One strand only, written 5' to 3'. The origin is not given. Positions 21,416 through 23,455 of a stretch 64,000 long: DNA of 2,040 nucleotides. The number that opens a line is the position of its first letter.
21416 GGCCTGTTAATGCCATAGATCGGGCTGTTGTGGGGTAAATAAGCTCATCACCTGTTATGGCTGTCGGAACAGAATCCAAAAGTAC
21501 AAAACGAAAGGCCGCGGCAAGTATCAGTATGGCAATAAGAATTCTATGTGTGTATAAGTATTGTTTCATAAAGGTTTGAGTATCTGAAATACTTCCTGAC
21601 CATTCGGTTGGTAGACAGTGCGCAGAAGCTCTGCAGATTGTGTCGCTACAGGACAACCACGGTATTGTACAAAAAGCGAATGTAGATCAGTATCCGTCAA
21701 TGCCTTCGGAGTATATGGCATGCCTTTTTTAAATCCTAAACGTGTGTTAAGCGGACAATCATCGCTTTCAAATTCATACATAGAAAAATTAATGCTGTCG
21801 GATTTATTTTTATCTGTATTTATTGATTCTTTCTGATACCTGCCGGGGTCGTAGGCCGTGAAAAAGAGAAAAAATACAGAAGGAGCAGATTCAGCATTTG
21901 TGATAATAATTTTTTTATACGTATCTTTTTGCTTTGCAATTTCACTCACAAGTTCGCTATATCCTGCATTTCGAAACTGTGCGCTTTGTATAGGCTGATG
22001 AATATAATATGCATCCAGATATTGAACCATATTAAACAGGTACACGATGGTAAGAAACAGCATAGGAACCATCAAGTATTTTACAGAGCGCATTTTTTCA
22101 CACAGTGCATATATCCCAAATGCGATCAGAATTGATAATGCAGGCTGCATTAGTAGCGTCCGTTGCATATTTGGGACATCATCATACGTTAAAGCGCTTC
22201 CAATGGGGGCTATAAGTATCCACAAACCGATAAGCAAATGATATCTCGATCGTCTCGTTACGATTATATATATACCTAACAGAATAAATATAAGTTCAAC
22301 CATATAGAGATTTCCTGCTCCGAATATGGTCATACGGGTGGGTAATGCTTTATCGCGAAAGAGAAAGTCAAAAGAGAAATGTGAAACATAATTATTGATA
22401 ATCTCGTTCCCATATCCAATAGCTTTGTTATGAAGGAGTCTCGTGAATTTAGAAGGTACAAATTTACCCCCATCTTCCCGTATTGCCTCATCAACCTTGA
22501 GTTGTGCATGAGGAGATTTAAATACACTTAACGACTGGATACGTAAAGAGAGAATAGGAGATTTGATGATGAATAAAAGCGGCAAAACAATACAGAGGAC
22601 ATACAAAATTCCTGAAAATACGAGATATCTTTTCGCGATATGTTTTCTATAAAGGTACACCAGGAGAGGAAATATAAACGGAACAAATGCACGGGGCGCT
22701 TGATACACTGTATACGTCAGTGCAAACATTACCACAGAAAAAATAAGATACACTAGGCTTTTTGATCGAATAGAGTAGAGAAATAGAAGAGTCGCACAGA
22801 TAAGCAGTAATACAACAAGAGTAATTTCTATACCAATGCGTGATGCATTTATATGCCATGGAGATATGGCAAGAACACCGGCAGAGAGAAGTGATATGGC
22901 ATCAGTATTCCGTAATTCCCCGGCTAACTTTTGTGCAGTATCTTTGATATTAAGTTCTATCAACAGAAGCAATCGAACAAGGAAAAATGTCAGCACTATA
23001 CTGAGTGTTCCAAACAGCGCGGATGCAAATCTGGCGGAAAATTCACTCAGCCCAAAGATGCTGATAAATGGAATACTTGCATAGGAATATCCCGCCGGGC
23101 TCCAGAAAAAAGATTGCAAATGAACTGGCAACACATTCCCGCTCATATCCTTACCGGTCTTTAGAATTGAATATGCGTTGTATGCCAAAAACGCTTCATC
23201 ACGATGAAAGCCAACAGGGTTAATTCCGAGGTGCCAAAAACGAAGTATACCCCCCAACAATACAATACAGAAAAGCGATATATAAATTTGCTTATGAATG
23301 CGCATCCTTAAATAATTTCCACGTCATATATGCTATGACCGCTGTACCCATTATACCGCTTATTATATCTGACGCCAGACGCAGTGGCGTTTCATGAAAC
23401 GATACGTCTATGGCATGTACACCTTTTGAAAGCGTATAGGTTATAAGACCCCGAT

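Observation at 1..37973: Extreme tandem expansion of polyprenol-phosphate-sugar-dependent GT-C glycosyltransferases (4 YfhO, 4 PTPS-related and 7-8 GT39-like genes in about 38 kb)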

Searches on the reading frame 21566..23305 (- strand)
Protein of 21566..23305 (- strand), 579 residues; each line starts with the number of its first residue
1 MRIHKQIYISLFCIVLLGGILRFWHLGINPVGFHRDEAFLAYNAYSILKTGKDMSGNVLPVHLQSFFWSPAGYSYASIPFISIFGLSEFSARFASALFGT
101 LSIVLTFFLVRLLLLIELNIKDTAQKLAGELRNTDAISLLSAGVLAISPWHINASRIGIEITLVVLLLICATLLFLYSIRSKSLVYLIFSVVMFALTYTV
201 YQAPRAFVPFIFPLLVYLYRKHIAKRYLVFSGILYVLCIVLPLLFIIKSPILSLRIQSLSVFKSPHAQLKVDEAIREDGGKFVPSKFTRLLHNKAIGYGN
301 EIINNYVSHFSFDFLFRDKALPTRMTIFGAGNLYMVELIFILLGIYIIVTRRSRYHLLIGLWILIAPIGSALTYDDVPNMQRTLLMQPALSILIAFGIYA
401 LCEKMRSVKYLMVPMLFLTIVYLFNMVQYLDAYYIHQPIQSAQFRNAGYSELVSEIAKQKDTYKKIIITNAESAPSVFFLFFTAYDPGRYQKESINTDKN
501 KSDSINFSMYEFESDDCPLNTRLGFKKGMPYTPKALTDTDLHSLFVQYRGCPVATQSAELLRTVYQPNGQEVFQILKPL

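Call 4: search_protein_families(library=pfam, proteins=[window:21566-23305:-], max_evalue=0.01)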
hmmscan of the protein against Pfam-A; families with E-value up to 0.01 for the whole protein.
window:21566-23305:- (579 aa): 1 family
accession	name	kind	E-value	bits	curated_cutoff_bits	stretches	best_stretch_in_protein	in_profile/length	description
PF13231.12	PMT_2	-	0.00048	20.8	26.1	1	135-244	49-158/160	Dolichyl-phosphate-mannose-protein mannosyltransferase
